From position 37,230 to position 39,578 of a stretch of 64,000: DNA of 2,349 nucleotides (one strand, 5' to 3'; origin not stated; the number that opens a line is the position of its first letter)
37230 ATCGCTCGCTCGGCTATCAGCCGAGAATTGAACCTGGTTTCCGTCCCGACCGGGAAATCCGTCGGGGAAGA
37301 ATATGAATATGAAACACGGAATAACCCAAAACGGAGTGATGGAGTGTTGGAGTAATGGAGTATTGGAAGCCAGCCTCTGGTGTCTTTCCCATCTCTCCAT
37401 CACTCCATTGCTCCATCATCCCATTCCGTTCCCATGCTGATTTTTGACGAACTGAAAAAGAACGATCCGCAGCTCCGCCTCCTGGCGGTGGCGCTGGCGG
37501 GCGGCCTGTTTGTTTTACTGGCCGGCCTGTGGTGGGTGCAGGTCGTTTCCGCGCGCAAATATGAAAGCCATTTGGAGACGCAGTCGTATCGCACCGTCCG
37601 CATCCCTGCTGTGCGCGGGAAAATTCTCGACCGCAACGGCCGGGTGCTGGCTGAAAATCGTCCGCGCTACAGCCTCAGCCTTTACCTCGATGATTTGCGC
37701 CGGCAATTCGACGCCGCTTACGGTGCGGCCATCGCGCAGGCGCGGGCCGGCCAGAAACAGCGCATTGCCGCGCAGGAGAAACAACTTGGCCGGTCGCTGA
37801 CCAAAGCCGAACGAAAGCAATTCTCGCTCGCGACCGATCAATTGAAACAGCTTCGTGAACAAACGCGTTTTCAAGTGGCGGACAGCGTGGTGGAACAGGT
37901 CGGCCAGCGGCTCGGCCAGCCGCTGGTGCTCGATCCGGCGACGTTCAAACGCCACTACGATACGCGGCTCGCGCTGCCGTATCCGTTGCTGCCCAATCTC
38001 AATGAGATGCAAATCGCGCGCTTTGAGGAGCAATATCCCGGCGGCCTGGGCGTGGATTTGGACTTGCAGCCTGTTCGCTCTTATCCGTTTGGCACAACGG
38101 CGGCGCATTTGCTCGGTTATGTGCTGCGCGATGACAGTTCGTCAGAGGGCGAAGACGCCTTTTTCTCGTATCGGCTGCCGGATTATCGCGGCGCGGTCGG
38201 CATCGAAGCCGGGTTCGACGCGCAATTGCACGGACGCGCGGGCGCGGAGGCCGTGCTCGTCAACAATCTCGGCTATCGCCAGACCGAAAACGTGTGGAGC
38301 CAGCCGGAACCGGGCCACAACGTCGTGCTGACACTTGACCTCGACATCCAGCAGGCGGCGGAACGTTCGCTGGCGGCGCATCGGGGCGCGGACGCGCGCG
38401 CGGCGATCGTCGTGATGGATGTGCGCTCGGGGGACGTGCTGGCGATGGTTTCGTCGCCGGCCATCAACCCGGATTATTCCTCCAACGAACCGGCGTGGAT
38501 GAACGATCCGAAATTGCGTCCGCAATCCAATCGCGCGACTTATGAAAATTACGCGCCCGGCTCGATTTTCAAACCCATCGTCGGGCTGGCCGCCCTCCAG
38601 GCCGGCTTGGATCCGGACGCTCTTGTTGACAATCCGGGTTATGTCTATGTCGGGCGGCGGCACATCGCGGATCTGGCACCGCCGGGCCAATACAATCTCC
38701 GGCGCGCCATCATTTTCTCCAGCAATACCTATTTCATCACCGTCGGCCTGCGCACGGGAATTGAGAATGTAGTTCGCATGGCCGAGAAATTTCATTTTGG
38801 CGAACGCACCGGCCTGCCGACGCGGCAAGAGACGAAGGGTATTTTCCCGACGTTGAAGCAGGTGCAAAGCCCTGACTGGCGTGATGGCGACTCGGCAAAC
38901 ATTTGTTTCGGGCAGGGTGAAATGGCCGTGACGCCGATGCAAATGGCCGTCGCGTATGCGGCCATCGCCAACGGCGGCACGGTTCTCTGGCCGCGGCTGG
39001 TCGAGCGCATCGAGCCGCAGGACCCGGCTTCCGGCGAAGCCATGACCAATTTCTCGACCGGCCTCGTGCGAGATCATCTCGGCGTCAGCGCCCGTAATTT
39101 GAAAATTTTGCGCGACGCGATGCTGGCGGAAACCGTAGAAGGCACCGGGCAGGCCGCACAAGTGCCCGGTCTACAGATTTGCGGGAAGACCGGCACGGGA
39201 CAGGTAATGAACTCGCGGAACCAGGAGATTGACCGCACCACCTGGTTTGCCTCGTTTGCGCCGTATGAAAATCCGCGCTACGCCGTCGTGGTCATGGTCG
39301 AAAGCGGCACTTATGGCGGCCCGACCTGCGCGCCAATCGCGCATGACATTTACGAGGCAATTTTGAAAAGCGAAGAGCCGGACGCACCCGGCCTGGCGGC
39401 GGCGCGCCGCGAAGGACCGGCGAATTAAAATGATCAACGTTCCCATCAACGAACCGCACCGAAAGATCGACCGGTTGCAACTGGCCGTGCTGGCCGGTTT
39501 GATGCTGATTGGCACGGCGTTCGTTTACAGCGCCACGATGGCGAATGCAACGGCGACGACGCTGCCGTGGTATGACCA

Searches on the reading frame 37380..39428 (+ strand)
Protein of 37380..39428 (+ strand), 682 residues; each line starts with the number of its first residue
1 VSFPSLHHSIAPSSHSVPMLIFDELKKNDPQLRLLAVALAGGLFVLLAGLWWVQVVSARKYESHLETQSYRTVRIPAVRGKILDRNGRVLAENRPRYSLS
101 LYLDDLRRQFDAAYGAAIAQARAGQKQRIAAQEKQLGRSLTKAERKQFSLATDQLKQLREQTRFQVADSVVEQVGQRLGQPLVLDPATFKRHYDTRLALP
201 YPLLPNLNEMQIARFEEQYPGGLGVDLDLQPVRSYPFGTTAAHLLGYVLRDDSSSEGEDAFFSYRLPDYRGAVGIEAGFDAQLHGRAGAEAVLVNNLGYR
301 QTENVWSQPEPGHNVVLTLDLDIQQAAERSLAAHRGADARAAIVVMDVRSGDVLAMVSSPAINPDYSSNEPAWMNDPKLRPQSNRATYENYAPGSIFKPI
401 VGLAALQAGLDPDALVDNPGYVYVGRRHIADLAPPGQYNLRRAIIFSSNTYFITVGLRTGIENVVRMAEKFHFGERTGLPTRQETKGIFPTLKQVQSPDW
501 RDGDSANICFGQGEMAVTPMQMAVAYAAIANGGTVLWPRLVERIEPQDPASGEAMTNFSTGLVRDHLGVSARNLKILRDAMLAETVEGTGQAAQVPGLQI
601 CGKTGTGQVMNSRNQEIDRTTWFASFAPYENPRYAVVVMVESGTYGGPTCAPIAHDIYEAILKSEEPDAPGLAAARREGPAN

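Call 73: search_protein_families(library=pfam, proteins=[window:37380-39428:+], max_evalue=0.00001)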
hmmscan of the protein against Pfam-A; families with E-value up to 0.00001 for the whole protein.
window:37380-39428:+ (682 aa): 2 families
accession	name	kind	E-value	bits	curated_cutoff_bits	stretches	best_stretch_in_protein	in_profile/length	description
PF00905.27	Transpeptidase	-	3.9e-61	207.3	22.1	1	342-659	2-299/299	Penicillin binding protein transpeptidase domain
PF03717.20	PBP_dimer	-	3.6e-27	96.4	24.4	1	75-302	2-177/180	Penicillin-binding Protein dimerisation domain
